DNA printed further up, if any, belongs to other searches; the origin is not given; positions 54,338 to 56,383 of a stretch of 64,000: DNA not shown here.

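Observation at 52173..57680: dcm - HD - P-loop ATPase - tandem Rossmann - vsr operon: candidate undescribed multi-subunit restriction-like defence system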

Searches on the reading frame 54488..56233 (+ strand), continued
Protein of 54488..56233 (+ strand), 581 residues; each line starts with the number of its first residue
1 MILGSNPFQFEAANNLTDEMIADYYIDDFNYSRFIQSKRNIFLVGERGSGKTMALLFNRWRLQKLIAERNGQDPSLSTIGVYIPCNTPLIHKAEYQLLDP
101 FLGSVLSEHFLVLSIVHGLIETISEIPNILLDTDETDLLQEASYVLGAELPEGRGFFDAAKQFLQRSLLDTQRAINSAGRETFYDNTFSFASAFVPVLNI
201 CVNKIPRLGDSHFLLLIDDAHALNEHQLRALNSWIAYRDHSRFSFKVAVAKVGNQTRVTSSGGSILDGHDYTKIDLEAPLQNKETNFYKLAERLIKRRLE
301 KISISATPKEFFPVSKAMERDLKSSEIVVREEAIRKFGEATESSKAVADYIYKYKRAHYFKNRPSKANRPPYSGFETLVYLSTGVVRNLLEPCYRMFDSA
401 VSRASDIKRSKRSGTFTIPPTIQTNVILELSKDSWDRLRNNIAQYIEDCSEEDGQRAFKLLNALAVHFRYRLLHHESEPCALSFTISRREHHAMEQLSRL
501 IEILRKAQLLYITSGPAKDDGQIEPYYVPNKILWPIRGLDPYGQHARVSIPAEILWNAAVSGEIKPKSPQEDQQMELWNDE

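Call 60: search_dna_similar(query=window:54488-56233:+, collection=phages, mode=protein, max_rows=10)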
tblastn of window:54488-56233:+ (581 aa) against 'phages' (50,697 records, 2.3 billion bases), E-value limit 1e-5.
No match.

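Call 61: get_annotated_region(hit=H2, flank=6000)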
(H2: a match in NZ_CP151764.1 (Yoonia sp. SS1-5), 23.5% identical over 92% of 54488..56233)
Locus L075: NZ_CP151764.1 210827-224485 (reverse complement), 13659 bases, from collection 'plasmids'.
description: Yoonia sp. SS1-5 plasmid pSS15unnamed1
organism: Yoonia sp. SS1-5 (NCBI taxid 3137370)
taxonomy: Bacteria; Pseudomonadota; Alphaproteobacteria; Rhodobacterales; Paracoccaceae; Yoonia; Yoonia sp. SS1-5
host: -; source: cell culture,Marine algae; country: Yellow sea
typing (MOB-suite, as given by PLSDB): non-mobilizable; replicon rep_cluster_558
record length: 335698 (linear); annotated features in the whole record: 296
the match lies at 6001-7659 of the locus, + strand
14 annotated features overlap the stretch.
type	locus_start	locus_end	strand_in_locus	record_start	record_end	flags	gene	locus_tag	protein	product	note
CDS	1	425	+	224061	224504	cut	-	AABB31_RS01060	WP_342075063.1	DUF2147 domain-containing protein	-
CDS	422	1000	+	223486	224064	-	-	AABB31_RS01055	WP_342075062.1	hypothetical protein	-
CDS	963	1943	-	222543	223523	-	-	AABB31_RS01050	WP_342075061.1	helix-turn-helix domain-containing protein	GO:0006355 - regulation of DNA-templated transcription [Evidence IEA]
CDS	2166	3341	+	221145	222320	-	-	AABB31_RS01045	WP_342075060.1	hypothetical protein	-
CDS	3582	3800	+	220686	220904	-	-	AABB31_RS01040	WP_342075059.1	hypothetical protein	-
CDS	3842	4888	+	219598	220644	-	-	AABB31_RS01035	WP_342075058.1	DNA cytosine methyltransferase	GO:0006304 - DNA modification [Evidence IEA]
CDS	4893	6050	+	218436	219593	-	-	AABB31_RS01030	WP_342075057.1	hypothetical protein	-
CDS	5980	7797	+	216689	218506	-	-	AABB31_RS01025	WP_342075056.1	hypothetical protein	-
CDS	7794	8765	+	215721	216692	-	-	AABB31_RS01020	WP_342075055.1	hypothetical protein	-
CDS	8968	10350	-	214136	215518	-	-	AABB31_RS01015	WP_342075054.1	IS1182 family transposase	-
CDS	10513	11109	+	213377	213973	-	-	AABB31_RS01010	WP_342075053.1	DUF6088 family protein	-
CDS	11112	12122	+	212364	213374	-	-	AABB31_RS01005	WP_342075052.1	nucleotidyl transferase AbiEii/AbiGii toxin family protein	-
CDS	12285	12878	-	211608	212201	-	-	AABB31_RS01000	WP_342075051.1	SMC-Scp complex subunit ScpB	-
CDS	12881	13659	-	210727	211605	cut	-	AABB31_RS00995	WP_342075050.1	DUF1403 family protein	-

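Call 62: get_annotated_region(hit=H3, flank=6000)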
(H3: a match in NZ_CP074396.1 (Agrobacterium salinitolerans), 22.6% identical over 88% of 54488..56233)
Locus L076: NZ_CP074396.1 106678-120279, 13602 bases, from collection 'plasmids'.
description: Agrobacterium salinitolerans strain DG3-1 plasmid pDG3-1c, complete sequence
organism: Agrobacterium salinitolerans (NCBI taxid 1183413)
taxonomy: Bacteria; Pseudomonadota; Alphaproteobacteria; Hyphomicrobiales; Rhizobiaceae; Agrobacterium; Agrobacterium salinitolerans
host: -; source: Cotton,tiaaue sample,root; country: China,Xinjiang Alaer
typing (MOB-suite, as given by PLSDB): conjugative; replicon rep_cluster_352,rep_cluster_490; relaxase MOBQ; mating-pair formation MPF_T
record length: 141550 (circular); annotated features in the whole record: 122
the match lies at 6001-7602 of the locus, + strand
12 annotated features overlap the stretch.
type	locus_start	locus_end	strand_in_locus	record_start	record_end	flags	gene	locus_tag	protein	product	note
CDS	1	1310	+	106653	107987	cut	repC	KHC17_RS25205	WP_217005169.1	plasmid replication protein RepC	-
CDS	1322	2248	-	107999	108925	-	-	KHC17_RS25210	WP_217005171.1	recombinase family protein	GO:0006310 - DNA recombination [Evidence IEA]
CDS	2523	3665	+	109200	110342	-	-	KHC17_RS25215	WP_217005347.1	RHE_PE00001 family protein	-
CDS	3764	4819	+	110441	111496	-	-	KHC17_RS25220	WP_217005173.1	DNA cytosine methyltransferase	GO:0006304 - DNA modification [Evidence IEA]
CDS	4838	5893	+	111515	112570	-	-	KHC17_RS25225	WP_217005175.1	hypothetical protein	-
CDS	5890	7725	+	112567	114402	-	-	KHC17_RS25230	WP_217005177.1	hypothetical protein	-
CDS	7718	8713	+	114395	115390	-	-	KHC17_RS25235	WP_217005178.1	hypothetical protein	-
CDS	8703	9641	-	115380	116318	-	thyX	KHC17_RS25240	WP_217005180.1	FAD-dependent thymidylate synthase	GO:0009265 - 2'-deoxyribonucleotide biosynthetic process [Evidence IEA]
CDS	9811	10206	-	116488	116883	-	vsr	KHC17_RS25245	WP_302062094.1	DNA mismatch endonuclease Vsr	GO:0006298 - mismatch repair [Evidence IEA]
CDS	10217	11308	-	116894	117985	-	-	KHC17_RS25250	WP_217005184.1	hypothetical protein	-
CDS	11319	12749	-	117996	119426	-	-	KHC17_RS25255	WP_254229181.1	DNA cytosine methyltransferase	GO:0006304 - DNA modification [Evidence IEA]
CDS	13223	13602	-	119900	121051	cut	-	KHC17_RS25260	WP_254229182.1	hypothetical protein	-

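Call 65: search_protein_families(library=pfam, proteins=[L075:4893-6050:+, L075:5980-7797:+, L075:7794-8765:+, L076:4838-5893:+, L076:5890-7725:+, L076:7718-8713:+, L076:10217-11308:-, L075:2166-3341:+], max_evalue=0.01)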
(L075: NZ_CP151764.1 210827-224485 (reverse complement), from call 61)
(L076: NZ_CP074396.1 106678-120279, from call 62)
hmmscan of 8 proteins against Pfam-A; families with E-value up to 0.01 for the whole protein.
L075:4893-6050:+ (385 aa): 1 family
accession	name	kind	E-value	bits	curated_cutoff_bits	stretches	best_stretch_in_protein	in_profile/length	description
PF24391.1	HD-CE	-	6.3e-21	75.7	27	1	44-213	3-230/263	HD-CE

L075:5980-7797:+ (605 aa): 3 families
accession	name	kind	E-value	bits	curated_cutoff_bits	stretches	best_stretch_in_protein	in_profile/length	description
PF24389.1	ORC-CDC6-like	-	3.4e-89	300.6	27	1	7-563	1-568/571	ORC-CDC6-like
PF13191.12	AAA_16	-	0.00032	21.7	32.6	0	40-250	25-153/167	AAA ATPase domain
PF13401.12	AAA_22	-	0.00081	20.2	27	0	39-60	5-26/130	AAA domain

L075:7794-8765:+ (323 aa): 0 families

L076:4838-5893:+ (351 aa): 1 family
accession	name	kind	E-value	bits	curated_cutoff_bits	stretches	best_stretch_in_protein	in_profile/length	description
PF24391.1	HD-CE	-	1.3e-25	91.1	27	1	60-206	3-198/263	HD-CE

L076:5890-7725:+ (611 aa): 2 families
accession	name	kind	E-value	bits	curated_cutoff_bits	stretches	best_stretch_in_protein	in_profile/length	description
PF24389.1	ORC-CDC6-like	-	8.5e-96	322.4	27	1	4-566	1-567/571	ORC-CDC6-like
PF13191.12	AAA_16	-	0.00087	20.3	32.6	0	35-75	23-66/167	AAA ATPase domain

L076:7718-8713:+ (331 aa): 0 families

L076:10217-11308:- (363 aa): 0 families

L075:2166-3341:+ (391 aa): 0 families

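Call 66: search_protein_families(library=padloc, proteins=[L075:4893-6050:+, L075:5980-7797:+, L075:7794-8765:+, L076:4838-5893:+, L076:5890-7725:+, L076:7718-8713:+, L076:10217-11308:-], max_evalue=0.01)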
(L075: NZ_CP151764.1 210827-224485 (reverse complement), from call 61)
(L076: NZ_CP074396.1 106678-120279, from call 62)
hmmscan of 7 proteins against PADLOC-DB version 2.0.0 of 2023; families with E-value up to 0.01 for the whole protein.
L075:4893-6050:+ (385 aa): 0 families

L075:5980-7797:+ (605 aa): 1 family
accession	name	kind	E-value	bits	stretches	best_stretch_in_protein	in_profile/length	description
PDLC01925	CARF6--CARF_STK_AAA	-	0.00076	15.3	1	34-90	329-389/1187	-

L075:7794-8765:+ (323 aa): 9 families
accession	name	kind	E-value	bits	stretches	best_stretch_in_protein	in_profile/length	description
PDLC01917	CARF6--CARF_CARF_CARF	-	1.7e-53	179.9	1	25-315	19-299/308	-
PDLC01922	CARF6--CARF_CARF_CARF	-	1.4e-13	49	1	25-305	19-283/295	-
PDLC01915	CARF6--CARF_CARF_CARF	-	5.5e-11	40.5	1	23-293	21-268/297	-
PDLC01913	CARF6--CARF_CARF_CARF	-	1.1e-09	36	1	59-203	43-185/305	-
PDLC01914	CARF6--CARF_CARF_CARF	-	4.8e-08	30.7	1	86-301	77-292/311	-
PDLC01918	CARF6--CARF_CARF_CARF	-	2.5e-05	21.8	1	28-164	19-149/298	-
PDLC01920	CARF6--CARF_CARF_CARF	-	7.8e-05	20.2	0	78-195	58-170/297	-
PDLC01923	CARF6--CARF_CARF_CARF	-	0.00021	18.4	1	29-309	28-294/299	-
PDLC01912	CARF6--CARF_CARF_CARF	-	0.00051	17.5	1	22-143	19-142/312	-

L076:4838-5893:+ (351 aa): 0 families

L076:5890-7725:+ (611 aa): 1 family
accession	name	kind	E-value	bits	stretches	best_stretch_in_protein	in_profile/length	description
PDLC02509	BrxL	-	0.0098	12.5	0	22-101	249-327/535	BrxL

L076:7718-8713:+ (331 aa): 8 families
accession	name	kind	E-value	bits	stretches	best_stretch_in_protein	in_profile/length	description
PDLC01917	CARF6--CARF_CARF_CARF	-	1.2e-94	315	1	5-318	4-307/308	-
PDLC01922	CARF6--CARF_CARF_CARF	-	1.6e-13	48.7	1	143-300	136-283/295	-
PDLC01911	CARF6--CARF_CARF_CARF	-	8.3e-11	39.9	1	82-315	93-322/325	-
PDLC01914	CARF6--CARF_CARF_CARF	-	1.1e-08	32.9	1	104-284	95-276/311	-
PDLC01915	CARF6--CARF_CARF_CARF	-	9.3e-07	26.6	1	25-274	26-254/297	-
PDLC01918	CARF6--CARF_CARF_CARF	-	0.00026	18.5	1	25-271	19-254/298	-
PDLC01913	CARF6--CARF_CARF_CARF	-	0.0015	15.8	1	167-290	156-278/305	-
PDLC01920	CARF6--CARF_CARF_CARF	-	0.0086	13.5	0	170-280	152-262/297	-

L076:10217-11308:- (363 aa): 0 families

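Call 70: find_related_loci(query=A1, collection=viral_contigs, flank=8000)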
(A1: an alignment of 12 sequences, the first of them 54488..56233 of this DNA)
Query A1 (581 aa) in viral_contigs; peptide patterns used: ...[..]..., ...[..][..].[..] (x = any residue, [..] = any of these).
36 stretches matched a pattern, but none encodes a relative of the query by tblastn (E <= 1e-3).

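Call 81: search_protein_representatives(alignment_id=A1)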
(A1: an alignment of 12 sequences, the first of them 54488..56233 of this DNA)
Query: 12 sequences, 583 profile positions. Proteins with E-value up to 0.001 (for the whole library): 1083; up to 1e-10: 568; up to 1e-30: 240. The best 150 are listed.
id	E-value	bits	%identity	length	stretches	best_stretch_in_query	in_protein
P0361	4.3e-246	834.3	-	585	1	1-579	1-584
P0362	4.7e-223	758.3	-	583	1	6-581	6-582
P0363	8.5e-221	750.8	-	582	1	5-574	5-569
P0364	1.9e-215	733.2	-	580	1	4-582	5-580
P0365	1.0e-208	710.9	-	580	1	1-573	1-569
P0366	1.4e-206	703.9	-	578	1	4-582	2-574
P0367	8.5e-202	688.1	-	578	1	4-580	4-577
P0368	1.4e-201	687.4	-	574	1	3-580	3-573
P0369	1.4e-193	661.0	-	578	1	6-581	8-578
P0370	2.4e-193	660.2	-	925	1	33-563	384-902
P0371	4.0e-193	659.5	-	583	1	5-580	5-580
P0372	2.7e-192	656.7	-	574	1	4-582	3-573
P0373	4.6e-192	655.9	-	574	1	1-563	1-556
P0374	9.8e-190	648.2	-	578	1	1-579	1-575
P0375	1.5e-188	644.4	-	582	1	4-581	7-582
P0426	2.6e-79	283.6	-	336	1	201-436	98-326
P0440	3.0e-58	214.1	-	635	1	3-564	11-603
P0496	4.5e-44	167.3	-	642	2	2-361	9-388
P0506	3.1e-42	161.2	-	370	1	452-568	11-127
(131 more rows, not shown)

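Call 82: search_protein_families(library=pfam, proteins=[P0370, P0506, P0496, P0440, P0426], max_evalue=0.01)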
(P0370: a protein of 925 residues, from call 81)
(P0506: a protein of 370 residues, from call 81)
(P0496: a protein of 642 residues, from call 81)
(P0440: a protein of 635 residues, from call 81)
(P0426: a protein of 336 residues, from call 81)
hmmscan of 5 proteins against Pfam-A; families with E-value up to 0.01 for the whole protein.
P0370 (925 aa): 3 families
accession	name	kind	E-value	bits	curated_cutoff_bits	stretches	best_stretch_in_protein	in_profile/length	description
PF24389.1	ORC-CDC6-like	-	1.9e-87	294.8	27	1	386-890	29-571/571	ORC-CDC6-like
PF24391.1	HD-CE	-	3.7e-28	99.4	27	1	51-231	2-237/263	HD-CE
PF13401.12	AAA_22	-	1.6e-05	25.6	27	1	388-585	4-109/130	AAA domain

P0506 (370 aa): 1 family
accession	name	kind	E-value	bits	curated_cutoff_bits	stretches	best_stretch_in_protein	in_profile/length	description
PF24389.1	ORC-CDC6-like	-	3.1e-13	49.8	27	1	11-110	473-571/571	ORC-CDC6-like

P0496 (642 aa): 3 families
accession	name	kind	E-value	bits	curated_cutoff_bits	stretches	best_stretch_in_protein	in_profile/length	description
PF24389.1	ORC-CDC6-like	-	8.5e-92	309.1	27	1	14-601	2-570/571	ORC-CDC6-like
PF13191.12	AAA_16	-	4.6e-06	27.7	32.6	1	46-271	25-161/167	AAA ATPase domain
PF13401.12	AAA_22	-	9.5e-05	23.2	27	0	44-66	4-26/130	AAA domain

P0440 (635 aa): 3 families
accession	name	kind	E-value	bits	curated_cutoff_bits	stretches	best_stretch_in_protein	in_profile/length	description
PF24389.1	ORC-CDC6-like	-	4.5e-86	290.2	27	1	14-590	1-571/571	ORC-CDC6-like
PF13191.12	AAA_16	-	1.6e-05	25.9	32.6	1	47-274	25-164/167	AAA ATPase domain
PF13401.12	AAA_22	-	0.0048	17.6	27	0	45-70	4-29/130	AAA domain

P0426 (336 aa): 2 families
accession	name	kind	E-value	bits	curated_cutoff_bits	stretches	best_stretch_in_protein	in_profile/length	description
PF24389.1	ORC-CDC6-like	-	8.7e-43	147.3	27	2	97-211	204-317/571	ORC-CDC6-like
PF01661.27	Macro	-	8.5e-06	26.2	22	1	19-104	6-91/118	Macro domain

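Call 89: find_encoding_contigs(protein=P0001, flank=10000, max_places=2)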
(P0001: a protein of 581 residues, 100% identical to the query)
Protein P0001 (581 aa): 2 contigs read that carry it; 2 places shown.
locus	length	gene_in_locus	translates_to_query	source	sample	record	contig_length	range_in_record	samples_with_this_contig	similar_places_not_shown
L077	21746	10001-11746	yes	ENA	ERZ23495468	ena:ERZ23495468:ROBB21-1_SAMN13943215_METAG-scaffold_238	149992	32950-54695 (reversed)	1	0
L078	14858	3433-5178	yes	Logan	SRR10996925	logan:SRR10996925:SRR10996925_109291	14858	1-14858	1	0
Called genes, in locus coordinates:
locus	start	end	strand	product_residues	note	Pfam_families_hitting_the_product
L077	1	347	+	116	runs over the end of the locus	PF10387:DUF2442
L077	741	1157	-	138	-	PF01850:PIN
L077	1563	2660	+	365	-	PF22612:GH113, PF13547:GTA_TIM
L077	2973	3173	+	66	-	-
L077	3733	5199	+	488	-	PF04326:SLFN_AlbA_2, PF13749:HATPase_c_4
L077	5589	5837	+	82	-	-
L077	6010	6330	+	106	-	PF08734:GYD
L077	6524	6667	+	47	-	PF16371:MetallophosN, PF13620:CarboxypepD_reg (weak)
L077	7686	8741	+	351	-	PF00145:DNA_methylase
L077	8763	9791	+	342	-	PF24391:HD-CE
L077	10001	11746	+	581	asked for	PF24389:ORC-CDC6-like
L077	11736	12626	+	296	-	-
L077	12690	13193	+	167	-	PF03852:Vsr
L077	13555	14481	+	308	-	PF09233:Endonuc-EcoRV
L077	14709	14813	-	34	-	-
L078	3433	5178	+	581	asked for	PF24389:ORC-CDC6-like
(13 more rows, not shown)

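Call 98: search_protein_families(library=pfam, proteins=[L050:6987-8483:-, L050:8636-9307:-, L050:9831-10823:-, L050:10711-11745:-, L050:3820-6300:+], max_evalue=0.01)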
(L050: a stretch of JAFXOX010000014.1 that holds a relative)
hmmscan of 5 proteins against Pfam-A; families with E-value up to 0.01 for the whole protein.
L050:6987-8483:- (498 aa): 1 family
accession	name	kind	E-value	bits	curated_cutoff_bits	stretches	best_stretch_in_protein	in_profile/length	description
PF07198.17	DUF1410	-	0.0066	17.2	25.5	0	115-141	28-53/61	Protein of unknown function (DUF1410)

L050:8636-9307:- (223 aa): 0 families

L050:9831-10823:- (330 aa): 4 families
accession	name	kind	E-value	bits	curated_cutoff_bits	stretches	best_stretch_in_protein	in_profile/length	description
PF12146.15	Hydrolase_4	-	4e-08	33.3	27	1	73-193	7-116/239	Serine aminopeptidase, S33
PF08538.16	DUF1749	-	4.8e-08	32.9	24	1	66-225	29-187/299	Protein of unknown function (DUF1749)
PF12697.13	Abhydrolase_6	-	0.00046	21.4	26.3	1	122-315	42-216/217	Alpha/beta hydrolase family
PF06821.19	Ser_hydrolase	-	0.00076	19.9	22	1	146-199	49-95/172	Serine hydrolase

L050:10711-11745:- (344 aa): 4 families
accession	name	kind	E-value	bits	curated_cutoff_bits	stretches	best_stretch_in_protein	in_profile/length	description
PF00724.26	Oxidored_FMN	-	2.5e-43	149.1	27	1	4-315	2-338/342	NADH:flavin oxidoreductase / NADH oxidase family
PF01207.24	Dus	-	3.6e-07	30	20.4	1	176-317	101-235/311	Dihydrouridine synthase (Dus)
PF00977.27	His_biosynth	-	0.0034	17.3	23.6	1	259-314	63-117/228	Histidine biosynthesis protein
PF05235.19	CHAD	-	0.0095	16.4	25.6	0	63-192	88-221/228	CHAD domain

L050:3820-6300:+ (826 aa): 15 families
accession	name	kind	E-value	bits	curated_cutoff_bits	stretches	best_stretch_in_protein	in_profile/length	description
PF13649.12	Methyltransf_25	-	3.6e-12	47.3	27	1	600-696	1-97/97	Methyltransferase domain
PF03848.20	TehB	-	7.4e-12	45.5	20.4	1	594-701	29-134/193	Tellurite resistance protein TehB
PF13847.12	Methyltransf_31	-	5.8e-09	36.2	27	1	595-717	2-128/145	Methyltransferase domain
PF13489.12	Methyltransf_23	-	1.1e-08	35.5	27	1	589-707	13-123/164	Methyltransferase domain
PF02353.26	CMAS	-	2.2e-07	30.9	27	1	573-716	39-180/273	Mycolic acid cyclopropane synthetase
PF08241.18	Methyltransf_11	-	6.1e-07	30.4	21.2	1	601-699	1-94/95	Methyltransferase domain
PF00583.31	Acetyltransf_1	-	1.3e-05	25.8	20.7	1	375-431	29-83/116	Acetyltransferase (GNAT) family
PF13508.13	Acetyltransf_7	-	4.1e-05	24.3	27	1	384-432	7-53/84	Acetyltransferase (GNAT) domain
PF05175.20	MTS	-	7.4e-05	22.9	23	1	587-706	22-143/170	Methyltransferase small domain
PF02390.23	Methyltransf_4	-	8.7e-05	22.5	24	1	600-656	5-64/173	Putative methyltransferase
PF08242.18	Methyltransf_12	-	0.00036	21.6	30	1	601-697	1-97/98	Methyltransferase domain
PF02475.24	TRM5-TYW2_MTfase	-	0.00049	20.5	28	1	595-667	35-110/164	TRM5/TYW2 methyltransferase domain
PF13673.13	Acetyltransf_10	-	0.00066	20.1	23.6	1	366-434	17-78/128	Acetyltransferase (GNAT) domain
PF09445.16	Methyltransf_15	-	0.0029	17.6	22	1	599-671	3-61/165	RNA cap guanine-N2 methyltransferase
PF01135.25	PCMT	-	0.0051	17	20.3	1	564-654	41-134/210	Protein-L-isoaspartate(D-aspartate) O-methyltransferase (PCMT)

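Call 107: find_related_loci(query=A5, collection=metagenome_contigs, flank=7000)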
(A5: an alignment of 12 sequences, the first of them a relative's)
Query A5 (611 aa) in metagenome_contigs; peptide patterns used: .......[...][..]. (x = any residue, [..] = any of these).
546 stretches matched a pattern; 395 encode a relative of the query (tblastn E <= 1e-3); the best 80 are kept; 80 distinct loci.
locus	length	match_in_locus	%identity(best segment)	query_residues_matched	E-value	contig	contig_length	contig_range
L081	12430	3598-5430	98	1-611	0e+0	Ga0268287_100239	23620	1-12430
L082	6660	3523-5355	62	1-611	0e+0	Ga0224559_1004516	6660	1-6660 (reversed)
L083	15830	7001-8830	58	1-611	0e+0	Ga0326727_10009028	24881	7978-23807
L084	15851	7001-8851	57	1-610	0e+0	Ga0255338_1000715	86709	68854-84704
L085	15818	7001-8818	56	1-605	0e+0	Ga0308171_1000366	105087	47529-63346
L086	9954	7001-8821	56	3-605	0e+0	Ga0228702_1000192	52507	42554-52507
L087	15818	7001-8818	56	4-605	0e+0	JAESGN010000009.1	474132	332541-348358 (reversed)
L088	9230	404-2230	55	1-605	0e+0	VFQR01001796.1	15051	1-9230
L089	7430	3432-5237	53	1-605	0e+0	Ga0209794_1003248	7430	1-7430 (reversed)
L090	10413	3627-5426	53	1-607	0e+0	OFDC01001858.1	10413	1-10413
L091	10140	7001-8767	46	2-593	2e-173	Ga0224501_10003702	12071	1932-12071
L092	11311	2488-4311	40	3-605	4e-133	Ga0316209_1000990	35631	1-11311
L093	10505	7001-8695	38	4-592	4e-131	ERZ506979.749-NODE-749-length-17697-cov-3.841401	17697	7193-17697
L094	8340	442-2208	40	4-592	1e-129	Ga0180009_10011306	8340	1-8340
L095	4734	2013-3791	38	1-605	3e-128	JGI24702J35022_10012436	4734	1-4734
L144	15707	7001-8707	35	2-592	9e-106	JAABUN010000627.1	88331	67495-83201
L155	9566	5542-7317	33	2-605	1e-103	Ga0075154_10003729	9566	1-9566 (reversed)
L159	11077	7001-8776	34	2-605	6e-103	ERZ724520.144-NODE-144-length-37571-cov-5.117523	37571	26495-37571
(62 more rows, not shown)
